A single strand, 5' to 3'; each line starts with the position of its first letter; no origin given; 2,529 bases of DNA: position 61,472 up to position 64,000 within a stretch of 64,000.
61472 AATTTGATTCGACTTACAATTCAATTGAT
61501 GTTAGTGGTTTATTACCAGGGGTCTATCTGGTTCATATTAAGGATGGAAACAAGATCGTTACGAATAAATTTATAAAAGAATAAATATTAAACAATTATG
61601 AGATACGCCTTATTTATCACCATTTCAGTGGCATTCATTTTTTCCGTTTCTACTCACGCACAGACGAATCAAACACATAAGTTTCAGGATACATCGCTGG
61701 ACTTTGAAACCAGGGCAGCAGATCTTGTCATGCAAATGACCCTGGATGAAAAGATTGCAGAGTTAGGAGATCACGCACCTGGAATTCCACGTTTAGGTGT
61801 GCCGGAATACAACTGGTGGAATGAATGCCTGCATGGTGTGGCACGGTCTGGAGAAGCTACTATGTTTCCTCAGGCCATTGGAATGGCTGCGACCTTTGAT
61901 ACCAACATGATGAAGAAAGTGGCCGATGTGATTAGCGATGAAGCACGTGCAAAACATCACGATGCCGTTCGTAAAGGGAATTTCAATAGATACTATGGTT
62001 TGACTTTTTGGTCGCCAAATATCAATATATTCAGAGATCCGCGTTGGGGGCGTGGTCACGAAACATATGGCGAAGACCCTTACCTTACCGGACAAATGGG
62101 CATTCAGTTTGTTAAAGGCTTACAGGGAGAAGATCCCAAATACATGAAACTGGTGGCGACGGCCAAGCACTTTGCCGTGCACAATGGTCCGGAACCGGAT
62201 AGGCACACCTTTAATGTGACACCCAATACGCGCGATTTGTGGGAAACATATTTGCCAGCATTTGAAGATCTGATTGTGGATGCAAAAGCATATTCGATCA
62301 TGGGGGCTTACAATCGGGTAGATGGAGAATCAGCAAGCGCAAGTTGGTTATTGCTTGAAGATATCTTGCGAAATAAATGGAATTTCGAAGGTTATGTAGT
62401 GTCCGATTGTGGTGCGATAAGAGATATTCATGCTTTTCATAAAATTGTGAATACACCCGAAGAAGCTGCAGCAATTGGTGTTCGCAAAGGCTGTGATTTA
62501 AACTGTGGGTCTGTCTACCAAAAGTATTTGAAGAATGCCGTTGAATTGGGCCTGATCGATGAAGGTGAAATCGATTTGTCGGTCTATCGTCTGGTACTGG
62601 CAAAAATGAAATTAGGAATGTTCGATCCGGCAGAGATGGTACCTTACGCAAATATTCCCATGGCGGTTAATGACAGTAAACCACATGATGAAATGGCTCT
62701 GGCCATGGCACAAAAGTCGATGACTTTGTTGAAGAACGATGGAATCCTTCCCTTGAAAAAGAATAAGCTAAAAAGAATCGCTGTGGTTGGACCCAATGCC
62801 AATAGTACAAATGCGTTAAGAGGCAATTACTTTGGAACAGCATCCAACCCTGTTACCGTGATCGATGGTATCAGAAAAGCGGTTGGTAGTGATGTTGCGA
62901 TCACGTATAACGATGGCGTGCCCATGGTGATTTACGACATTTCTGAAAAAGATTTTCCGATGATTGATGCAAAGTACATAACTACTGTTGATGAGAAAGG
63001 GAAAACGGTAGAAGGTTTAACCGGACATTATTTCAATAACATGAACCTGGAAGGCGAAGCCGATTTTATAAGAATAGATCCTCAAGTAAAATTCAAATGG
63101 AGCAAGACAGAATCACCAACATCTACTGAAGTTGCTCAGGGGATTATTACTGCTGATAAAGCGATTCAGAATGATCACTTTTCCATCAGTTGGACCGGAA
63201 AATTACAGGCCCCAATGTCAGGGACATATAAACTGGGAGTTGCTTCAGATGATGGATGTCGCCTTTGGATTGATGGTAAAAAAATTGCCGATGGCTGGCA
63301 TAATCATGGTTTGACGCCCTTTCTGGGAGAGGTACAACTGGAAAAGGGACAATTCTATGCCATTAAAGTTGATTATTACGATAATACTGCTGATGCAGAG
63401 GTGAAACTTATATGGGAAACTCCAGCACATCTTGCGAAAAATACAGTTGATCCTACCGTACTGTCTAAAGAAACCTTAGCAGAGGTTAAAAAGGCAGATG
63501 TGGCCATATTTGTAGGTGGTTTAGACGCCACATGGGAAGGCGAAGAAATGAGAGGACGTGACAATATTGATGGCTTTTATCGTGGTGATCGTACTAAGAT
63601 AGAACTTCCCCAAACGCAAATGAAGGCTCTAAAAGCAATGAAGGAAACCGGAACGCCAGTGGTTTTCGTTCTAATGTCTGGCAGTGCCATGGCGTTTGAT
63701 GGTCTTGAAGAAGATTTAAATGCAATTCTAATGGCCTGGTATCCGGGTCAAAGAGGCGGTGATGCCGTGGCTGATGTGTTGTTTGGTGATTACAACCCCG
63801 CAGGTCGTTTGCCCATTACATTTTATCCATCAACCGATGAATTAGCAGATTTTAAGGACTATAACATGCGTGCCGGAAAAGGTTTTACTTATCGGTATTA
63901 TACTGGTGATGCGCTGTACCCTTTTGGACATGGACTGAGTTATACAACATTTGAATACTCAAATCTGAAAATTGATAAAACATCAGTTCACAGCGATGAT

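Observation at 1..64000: Giant lyase-less, sulfatase- and rhamnosidase-rich PUL: candidate system for a sulfated rhamnose-rich acidic glycan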

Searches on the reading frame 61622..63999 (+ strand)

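Call 33: search_protein_families(library=ncbifam, proteins=[window:61622-63999:+], max_evalue=1e-10)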
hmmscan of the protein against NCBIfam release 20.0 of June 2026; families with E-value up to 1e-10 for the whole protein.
window:61622-63999:+ (792 aa): 7 families
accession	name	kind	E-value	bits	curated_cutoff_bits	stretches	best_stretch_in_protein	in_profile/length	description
NF041776.1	xylosidase_Xyl3A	equivalog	5.1e-255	848.5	1250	1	17-790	2-746/846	xylan 1,4-beta-xylosidase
NF041579.1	betaxyl_Flavo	equivalog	2.9e-111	372.8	1350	2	8-445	14-448/716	beta-xylosidase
NF011678.0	PRK15098.1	equivalog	5.5e-100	335.9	666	2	77-433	115-462/765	beta-glucosidase BglX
NF052329.1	XyloArabinsidase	equivalog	9.2e-97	324.9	1050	2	57-403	88-412/750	beta-xylosidase/alpha-l-arabinosidase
NF052331.1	Bet13-16Glucosase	equivalog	1.3e-89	301.3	1330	2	66-436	80-454/750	exo-beta-d-1,3/1,6-glucosidase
NF041610.1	alph_arabinopyran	equivalog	1.4e-68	231.8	1300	2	74-395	53-333/738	exo-alpha-(1->6)-L-arabinopyranosidase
NF052330.1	BetGlucosiCelf0468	equivalog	3.4e-53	181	1300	2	76-422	51-376/817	beta-d-glucosidase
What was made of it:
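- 61598..64000 (+): GH3-PA14 β-xylosidase/glucosidase type, cut by the window end. NF041776 xylosidase_Xyl3A at 848 bits (call 33).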

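Call 51: find_homologous_proteins(query=window:61622-63999:+, max_evalue=1e-100)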
Query window:61622-63999:+ (792 aa): 8000 proteins with E <= 1e-100 among 8000 candidates; the best 120 are listed.
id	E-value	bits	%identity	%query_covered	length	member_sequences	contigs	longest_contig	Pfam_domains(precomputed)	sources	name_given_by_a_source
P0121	0.0e+0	1610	86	100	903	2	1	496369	PF07691.18,PF01915.28,PF14310.13,PF00933.28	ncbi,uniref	ncbi:glycoside hydrolase family 3 C-terminal domain-containing protein [Saccharicrinis sp. GN24d3]|u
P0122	0.0e+0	1548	82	99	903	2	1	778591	PF07691.18,PF01915.28,PF14310.13,PF00933.28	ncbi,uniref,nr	ncbi:glycoside hydrolase family 3 protein [Maribacter luteus]|uniref:Glucan 1,4-alpha-glucosidase n=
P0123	0.0e+0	1513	80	100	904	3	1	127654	PF07691.18,PF10528.15,PF01915.28,PF14310.13,PF00933.28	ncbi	-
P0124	0.0e+0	1503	79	100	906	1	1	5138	PF07691.18,PF01915.28,PF14310.13,PF00933.28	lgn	-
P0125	0.0e+0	1493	79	100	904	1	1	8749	PF07691.18,PF01915.28,PF14310.13,PF00933.28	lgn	-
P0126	0.0e+0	1480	78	99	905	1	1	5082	PF07691.18,PF01915.28,PF14310.13,PF00933.28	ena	-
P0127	0.0e+0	1470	77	99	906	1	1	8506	PF07691.18,PF01915.28,PF14310.13,PF00933.28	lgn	-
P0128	0.0e+0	1440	76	99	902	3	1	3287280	PF07691.18,PF01915.28,PF14310.13,PF00933.28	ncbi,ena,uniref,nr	ncbi:glycoside hydrolase family 3 C-terminal domain-containing protein [uncultured Draconibacterium 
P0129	0.0e+0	1434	76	99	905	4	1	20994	PF07691.18,PF01915.28,PF14310.13,PF00933.28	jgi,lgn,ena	-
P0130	0.0e+0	1426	75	100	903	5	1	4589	PF07691.18,PF01915.28,PF14310.13,PF00933.28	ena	-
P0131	0.0e+0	1424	76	99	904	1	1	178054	PF07691.18,PF01915.28,PF14310.13,PF00933.28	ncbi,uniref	ncbi:glycoside hydrolase family 3 C-terminal domain-containing protein [Mangrovibacterium sp.]|unire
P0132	0.0e+0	1421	75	100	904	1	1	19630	PF07691.18,PF01915.28,PF14310.13,PF00933.28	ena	-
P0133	0.0e+0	1417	76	99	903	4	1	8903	PF07691.18,PF01915.28,PF14310.13,PF00933.28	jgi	-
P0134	0.0e+0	1399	74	99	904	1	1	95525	PF07691.18,PF01915.28,PF14310.13,PF00933.28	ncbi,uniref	ncbi:glycoside hydrolase family 3 C-terminal domain-containing protein [Lutibacter sp.]|uniref:glyco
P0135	0.0e+0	1399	74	100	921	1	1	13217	PF07691.18,PF01915.28,PF14310.13,PF00933.28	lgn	-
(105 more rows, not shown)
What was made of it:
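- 61598..64000 (+): Best database relative is 86% identical, from Saccharicrinis sp. (call 51).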
